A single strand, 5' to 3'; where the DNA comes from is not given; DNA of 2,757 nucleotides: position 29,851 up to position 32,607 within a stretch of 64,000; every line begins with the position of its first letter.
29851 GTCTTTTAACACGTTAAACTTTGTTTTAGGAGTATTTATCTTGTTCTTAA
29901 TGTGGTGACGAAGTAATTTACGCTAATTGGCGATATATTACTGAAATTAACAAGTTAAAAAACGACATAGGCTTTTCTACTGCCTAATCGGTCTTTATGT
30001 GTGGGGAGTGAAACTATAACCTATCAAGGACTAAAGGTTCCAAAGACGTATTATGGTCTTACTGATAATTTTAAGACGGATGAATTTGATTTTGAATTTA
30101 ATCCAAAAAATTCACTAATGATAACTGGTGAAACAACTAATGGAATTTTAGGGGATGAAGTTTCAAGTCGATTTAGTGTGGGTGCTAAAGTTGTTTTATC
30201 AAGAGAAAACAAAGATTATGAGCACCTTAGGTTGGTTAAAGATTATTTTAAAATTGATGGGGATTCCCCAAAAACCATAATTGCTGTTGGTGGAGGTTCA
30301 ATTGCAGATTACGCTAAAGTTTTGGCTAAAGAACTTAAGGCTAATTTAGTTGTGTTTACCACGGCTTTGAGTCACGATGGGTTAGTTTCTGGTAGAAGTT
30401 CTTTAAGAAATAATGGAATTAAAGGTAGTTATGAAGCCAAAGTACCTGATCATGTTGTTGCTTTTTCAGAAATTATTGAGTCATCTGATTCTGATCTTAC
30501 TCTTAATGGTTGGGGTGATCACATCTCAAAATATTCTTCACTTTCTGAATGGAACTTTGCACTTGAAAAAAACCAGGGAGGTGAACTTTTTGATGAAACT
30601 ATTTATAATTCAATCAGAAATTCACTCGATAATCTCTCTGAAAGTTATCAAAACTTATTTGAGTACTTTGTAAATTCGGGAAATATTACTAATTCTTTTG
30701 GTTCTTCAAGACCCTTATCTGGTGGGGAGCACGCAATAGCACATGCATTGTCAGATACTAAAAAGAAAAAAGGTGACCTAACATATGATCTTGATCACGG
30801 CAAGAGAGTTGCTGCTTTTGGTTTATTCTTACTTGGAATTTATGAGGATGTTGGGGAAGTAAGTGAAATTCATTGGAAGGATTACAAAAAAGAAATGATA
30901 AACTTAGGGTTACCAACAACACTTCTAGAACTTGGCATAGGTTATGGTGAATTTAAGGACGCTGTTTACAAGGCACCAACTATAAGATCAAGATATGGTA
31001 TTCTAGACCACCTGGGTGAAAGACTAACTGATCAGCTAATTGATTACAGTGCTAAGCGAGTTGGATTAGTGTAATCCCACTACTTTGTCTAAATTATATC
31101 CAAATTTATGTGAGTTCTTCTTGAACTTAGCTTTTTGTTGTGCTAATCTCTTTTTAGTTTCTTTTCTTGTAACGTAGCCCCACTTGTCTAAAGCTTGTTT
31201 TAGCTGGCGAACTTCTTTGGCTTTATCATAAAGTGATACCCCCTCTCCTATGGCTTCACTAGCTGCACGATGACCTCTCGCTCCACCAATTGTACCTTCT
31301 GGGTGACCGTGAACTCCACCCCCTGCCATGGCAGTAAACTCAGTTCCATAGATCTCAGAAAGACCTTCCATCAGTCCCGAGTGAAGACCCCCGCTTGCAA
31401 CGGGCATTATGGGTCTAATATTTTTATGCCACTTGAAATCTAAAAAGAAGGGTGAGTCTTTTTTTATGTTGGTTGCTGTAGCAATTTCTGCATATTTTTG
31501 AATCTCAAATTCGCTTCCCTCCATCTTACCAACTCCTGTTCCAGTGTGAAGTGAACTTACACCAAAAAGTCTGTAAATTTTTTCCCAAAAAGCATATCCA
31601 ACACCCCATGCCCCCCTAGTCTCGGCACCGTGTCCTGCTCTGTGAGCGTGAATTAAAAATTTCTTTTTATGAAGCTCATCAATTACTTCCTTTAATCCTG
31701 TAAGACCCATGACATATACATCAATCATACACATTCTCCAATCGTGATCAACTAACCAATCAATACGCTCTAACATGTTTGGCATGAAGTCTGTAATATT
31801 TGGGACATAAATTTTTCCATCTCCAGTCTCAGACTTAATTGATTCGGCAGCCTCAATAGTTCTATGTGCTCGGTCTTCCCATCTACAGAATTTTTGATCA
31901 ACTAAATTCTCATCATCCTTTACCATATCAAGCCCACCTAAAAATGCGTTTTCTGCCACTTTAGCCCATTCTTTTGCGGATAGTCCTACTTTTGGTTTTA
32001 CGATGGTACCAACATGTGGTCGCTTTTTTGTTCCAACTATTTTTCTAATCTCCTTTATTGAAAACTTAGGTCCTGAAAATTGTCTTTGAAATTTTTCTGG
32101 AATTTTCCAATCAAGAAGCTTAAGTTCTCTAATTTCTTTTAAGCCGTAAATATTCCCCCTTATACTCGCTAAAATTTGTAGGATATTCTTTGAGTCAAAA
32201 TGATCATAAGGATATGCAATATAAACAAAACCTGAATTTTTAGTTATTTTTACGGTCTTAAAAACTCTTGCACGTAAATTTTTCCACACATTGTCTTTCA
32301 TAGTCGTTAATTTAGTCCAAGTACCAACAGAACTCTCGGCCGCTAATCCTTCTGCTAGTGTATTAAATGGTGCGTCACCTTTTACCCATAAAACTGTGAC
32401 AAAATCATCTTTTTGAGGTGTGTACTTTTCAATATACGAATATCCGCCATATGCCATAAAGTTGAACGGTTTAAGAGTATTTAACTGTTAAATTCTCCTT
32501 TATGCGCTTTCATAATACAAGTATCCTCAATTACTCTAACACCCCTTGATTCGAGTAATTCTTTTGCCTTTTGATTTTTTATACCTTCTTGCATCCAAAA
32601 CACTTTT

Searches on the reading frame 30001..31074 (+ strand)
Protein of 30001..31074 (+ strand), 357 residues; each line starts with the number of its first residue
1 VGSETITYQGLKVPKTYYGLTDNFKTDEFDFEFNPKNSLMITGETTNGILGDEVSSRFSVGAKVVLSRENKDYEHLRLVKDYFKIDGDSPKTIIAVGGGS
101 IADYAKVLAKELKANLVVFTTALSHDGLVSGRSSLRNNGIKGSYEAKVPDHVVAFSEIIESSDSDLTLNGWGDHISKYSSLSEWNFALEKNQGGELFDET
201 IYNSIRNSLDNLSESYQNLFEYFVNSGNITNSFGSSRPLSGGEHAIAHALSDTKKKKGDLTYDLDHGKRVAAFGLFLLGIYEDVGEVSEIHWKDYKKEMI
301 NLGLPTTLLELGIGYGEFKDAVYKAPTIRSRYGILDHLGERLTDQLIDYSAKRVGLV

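Call 60: search_protein_families(library=pfam, proteins=[window:30001-31074:+], max_evalue=0.001)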
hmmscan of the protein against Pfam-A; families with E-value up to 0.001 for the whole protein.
window:30001-31074:+ (357 aa): 2 families
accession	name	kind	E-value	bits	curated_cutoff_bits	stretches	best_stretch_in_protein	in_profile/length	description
PF13685.12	Fe-ADH_2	-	1.7e-18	67.5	28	1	37-160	21-146/149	Iron-containing alcohol dehydrogenase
PF00465.25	Fe-ADH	-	5.7e-05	23.2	31.3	1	36-113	23-104/168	Iron-containing alcohol dehydrogenase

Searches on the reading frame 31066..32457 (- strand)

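Call 75: search_protein_families(library=pfam, proteins=[window:31066-32457:-], max_evalue=0.00001)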
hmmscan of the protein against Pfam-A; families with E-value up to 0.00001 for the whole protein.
window:31066-32457:- (463 aa): 2 families
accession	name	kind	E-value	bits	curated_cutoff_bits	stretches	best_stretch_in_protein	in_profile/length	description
PF00016.26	RuBisCO_large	-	1e-74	251.9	30.1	1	134-426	2-299/299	Ribulose bisphosphate carboxylase large chain, catalytic domain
PF02788.21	RuBisCO_large_N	-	1.2e-29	103.4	20.7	1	10-123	5-120/120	Ribulose bisphosphate carboxylase large chain, N-terminal domain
